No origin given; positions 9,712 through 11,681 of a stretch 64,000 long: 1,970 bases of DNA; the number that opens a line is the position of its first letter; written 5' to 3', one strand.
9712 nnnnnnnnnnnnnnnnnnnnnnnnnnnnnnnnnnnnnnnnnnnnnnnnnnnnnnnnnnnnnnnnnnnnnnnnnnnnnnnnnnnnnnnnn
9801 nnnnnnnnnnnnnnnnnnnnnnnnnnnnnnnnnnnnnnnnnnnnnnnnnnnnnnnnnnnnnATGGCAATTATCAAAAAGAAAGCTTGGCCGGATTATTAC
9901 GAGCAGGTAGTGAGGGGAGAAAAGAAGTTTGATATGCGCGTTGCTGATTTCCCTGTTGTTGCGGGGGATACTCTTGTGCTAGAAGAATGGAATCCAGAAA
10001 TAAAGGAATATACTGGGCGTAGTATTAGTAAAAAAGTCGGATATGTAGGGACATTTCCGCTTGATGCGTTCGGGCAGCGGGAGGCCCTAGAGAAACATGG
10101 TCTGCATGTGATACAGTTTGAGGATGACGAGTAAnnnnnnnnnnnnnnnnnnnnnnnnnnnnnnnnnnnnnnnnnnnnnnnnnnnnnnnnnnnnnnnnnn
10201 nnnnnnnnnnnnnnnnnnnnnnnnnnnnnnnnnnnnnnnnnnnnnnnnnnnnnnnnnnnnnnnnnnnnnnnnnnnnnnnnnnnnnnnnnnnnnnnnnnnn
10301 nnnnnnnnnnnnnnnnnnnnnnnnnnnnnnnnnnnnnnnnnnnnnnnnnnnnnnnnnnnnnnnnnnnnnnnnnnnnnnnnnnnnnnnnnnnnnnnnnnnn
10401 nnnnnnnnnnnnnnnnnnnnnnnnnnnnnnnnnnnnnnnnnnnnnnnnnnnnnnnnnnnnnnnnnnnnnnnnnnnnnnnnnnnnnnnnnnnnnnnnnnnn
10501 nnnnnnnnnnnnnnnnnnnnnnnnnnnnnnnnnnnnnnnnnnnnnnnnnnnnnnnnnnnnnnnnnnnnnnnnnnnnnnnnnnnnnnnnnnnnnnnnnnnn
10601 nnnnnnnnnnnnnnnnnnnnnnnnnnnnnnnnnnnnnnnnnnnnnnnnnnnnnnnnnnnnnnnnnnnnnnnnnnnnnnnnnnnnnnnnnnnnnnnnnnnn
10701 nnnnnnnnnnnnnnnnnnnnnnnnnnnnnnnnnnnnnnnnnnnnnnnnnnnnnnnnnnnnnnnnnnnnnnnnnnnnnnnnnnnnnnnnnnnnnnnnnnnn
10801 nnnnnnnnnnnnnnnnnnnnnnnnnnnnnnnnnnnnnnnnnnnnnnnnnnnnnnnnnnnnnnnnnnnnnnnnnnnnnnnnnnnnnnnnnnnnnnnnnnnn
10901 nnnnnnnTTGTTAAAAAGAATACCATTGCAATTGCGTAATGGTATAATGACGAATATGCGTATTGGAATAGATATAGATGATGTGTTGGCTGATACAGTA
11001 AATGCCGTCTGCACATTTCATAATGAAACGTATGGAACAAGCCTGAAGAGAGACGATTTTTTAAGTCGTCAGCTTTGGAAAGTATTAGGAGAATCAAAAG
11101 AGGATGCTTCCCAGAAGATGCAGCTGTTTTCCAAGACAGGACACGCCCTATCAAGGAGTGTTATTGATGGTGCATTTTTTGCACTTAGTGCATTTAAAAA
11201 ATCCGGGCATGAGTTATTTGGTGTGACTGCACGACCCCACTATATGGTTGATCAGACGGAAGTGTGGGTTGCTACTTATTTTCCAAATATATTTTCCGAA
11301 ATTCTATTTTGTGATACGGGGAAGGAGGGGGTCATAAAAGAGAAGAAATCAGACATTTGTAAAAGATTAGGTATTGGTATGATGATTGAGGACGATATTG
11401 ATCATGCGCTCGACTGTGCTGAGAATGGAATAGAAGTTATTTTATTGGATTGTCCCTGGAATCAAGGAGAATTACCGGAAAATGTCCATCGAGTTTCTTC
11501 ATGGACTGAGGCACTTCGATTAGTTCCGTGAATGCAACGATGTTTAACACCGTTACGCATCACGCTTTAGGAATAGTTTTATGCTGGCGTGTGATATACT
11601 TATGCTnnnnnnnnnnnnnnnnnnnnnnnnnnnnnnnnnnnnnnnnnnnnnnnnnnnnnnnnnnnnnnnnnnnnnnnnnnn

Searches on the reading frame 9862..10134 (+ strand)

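Call 9: search_protein_families(library=pfam, proteins=[window:9862-10134:+], max_evalue=0.1)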
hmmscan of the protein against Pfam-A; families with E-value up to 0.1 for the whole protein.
window:9862-10134:+ (90 aa): 2 families
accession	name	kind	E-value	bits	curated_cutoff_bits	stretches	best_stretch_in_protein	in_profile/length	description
PF12961.13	DUF3850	-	4.9e-15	55.9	22.9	1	4-62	2-60/77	Domain of unknown function (DUF3850)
PF04266.20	ASCH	-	0.017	16.2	21.2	1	10-75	5-66/103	ASCH domain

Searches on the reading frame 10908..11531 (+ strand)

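Call 9: search_protein_families(library=pfam, proteins=[window:10908-11531:+], max_evalue=0.1)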
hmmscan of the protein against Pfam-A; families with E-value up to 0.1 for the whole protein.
window:10908-11531:+ (207 aa): 1 family
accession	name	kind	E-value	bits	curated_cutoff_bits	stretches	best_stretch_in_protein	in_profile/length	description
PF06941.18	NT5C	-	9e-10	39.2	24.8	1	17-205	2-173/180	5' nucleotidase, deoxy (Pyrimidine), cytosolic type C protein (NT5C)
